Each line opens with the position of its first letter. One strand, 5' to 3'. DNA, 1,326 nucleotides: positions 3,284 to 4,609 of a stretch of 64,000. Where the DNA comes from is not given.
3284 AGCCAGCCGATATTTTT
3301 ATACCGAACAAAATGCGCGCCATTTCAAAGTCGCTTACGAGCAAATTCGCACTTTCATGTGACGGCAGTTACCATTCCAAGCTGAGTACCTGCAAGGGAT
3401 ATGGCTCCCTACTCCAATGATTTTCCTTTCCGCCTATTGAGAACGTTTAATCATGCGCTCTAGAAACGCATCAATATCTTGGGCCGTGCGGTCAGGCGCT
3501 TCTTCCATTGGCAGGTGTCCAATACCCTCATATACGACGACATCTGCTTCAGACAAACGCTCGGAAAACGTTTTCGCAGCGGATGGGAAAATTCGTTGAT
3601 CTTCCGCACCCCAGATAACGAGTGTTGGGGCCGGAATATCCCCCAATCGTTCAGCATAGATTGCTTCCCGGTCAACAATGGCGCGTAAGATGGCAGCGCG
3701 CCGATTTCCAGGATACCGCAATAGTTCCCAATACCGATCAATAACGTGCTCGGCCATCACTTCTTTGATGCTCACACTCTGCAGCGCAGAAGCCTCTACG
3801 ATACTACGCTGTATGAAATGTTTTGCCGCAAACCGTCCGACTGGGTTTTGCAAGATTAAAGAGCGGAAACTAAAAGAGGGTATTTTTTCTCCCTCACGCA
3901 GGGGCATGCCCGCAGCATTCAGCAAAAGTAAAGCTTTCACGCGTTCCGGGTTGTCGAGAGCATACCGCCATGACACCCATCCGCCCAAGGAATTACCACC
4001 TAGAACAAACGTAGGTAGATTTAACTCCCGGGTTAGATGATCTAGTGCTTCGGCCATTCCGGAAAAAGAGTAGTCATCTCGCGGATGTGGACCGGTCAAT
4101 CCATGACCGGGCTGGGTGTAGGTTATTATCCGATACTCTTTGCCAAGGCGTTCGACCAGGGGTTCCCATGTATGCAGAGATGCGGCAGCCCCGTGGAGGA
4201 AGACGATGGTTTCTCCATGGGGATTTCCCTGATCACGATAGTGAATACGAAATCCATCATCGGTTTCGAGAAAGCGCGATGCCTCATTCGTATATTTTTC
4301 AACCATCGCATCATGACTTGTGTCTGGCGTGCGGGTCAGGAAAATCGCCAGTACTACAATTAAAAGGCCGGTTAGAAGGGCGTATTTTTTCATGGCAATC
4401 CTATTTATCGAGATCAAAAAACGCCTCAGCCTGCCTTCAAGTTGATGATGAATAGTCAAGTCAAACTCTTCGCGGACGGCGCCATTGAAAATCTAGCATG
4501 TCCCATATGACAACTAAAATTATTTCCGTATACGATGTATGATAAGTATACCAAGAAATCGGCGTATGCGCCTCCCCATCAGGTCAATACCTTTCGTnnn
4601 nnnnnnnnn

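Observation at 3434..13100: Seven-gene low-GC operon suggesting biosynthesis and export of an unusual lipid, wax-ester or glycolipid-type product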

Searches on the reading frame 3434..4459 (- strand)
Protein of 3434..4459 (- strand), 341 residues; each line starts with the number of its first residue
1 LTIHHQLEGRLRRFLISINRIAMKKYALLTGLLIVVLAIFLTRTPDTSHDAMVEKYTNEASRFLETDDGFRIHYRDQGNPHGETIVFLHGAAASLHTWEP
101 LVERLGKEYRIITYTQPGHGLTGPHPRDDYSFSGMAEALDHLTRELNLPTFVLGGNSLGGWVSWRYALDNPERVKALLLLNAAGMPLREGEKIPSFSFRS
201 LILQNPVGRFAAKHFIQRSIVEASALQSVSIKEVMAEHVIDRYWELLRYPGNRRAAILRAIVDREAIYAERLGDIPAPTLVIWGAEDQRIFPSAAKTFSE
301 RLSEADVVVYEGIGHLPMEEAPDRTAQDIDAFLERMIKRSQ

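Call 4: search_protein_families(library=pfam, proteins=[window:3434-4459:-], max_evalue=0.01)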
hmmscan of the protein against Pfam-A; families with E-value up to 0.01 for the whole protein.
window:3434-4459:- (341 aa): 7 families
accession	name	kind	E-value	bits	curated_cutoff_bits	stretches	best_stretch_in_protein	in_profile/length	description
PF00561.26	Abhydrolase_1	-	6.8e-28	98.4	25.8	1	84-322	2-245/245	alpha/beta hydrolase fold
PF12697.13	Abhydrolase_6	-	5.6e-26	93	26.3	1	85-327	1-216/217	Alpha/beta hydrolase family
PF12146.15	Hydrolase_4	-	6.6e-17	62.1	27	1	83-320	5-237/239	Serine aminopeptidase, S33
PF03096.20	Ndr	-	5.1e-07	29.1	23.3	1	107-334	54-277/283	Ndr family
PF12695.13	Abhydrolase_5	-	7.8e-05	23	27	1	139-182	47-89/164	Alpha/beta hydrolase family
PF00326.27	Peptidase_S9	-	0.0021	18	22.6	0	275-338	143-211/213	Prolyl oligopeptidase family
PF10142.15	PhoPQ_related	-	0.0069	15.6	20.3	0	135-177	157-199/367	PhoPQ-activated pathogenicity-related protein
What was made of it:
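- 3434..4393 (-): Alpha/beta-fold hydrolase with a single N-terminal hydrophobic anchor or signal (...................) and a GNSLGG nucleophile elbow. The ORF extends to 4459. Abhydrolase_1 E 7e-28 (call 4).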

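Call 5: search_protein_families(library=ncbifam, proteins=[window:3434-4459:-], max_evalue=0.01)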
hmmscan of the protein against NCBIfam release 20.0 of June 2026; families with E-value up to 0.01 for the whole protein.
window:3434-4459:- (341 aa): 31 families (the best 25 are shown)
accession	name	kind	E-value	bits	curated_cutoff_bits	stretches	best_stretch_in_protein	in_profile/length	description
NF051488.1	bifunc_PcaDC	exception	2.9e-29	102.4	390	1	72-335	2-252/375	bifunctional 3-oxoadipate enol-lactonase/4-carboxymuconolactone decarboxylase PcaDC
TIGR03056.1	bchO_mg_che_rel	equivalog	4.8e-28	98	172.55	1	59-332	6-276/278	alpha/beta fold hydrolase BchO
NF011457.0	PRK14875.1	equivalog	1e-26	93.8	307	1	69-334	119-370/372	acetoin dehydrogenase dihydrolipoyllysine-residue acetyltransferase subunit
TIGR02427.1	protocat_pcaD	equivalog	9.1e-25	87.5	255.85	2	71-183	1-113/251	3-oxoadipate enol-lactonase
NF045632.1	hydroxlase_HsaD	equivalog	2.2e-24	85.9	400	1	57-328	10-283/290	4,5:9,10-diseco-3-hydroxy-5,9,17-trioxoandrosta-1(10),2-diene-4-oate hydrolase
NF051487.1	bifunc_PcaCD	exception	7.8e-24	84.5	430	1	72-334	162-412/413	bifunctional 4-carboxymuconolactone decarboxylase/3-oxoadipate enol-lactonase PcaCD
NF050089.1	i_nPHAscl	equivalog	5.7e-22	78.1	300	2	68-184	5-119/288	intracellular short-chain-length polyhydroxyalkanoate depolymerase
TIGR03695.1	menH_SHCHC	equivalog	1.2e-21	77.3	208.55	2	83-182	3-104/252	2-succinyl-6-hydroxy-2,4-cyclohexadiene-1-carboxylate synthase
NF002938.0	PRK03592.1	equivalog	4.1e-17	62.4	241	1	61-339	12-295/298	haloalkane dehalogenase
TIGR03611.1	RutD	equivalog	5.6e-16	58.7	238.5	1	80-183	11-114/258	pyrimidine utilization protein D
NF002873.0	PRK03204.1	equivalog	8.2e-16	58.2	466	1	60-329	15-281/286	haloalkane dehalogenase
NF052610.1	macro_16_ester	equivalog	1.8e-15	57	420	1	67-316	8-263/281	alpha/beta fold macrolide esterase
TIGR01250.1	pro_imino_pep_2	subfamily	2e-15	57.2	167.65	2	65-181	8-128/288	proline iminopeptidase-family hydrolase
TIGR03343.1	biphenyl_bphD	equivalog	5.5e-14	52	462.15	1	69-324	19-271/282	2-hydroxy-6-oxo-6-phenylhexa-2,4-dienoate hydrolase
TIGR01738.1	bioH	equivalog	1.1e-13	51.4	206.95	1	82-329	3-241/245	pimeloyl-ACP methyl ester esterase BioH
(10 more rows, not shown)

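Call 81: search_protein_families(library=padloc, proteins=[window:3434-4393:-], max_evalue=0.001)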
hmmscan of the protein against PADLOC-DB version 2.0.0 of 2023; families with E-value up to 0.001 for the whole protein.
window:3434-4393:- (319 aa): 0 families
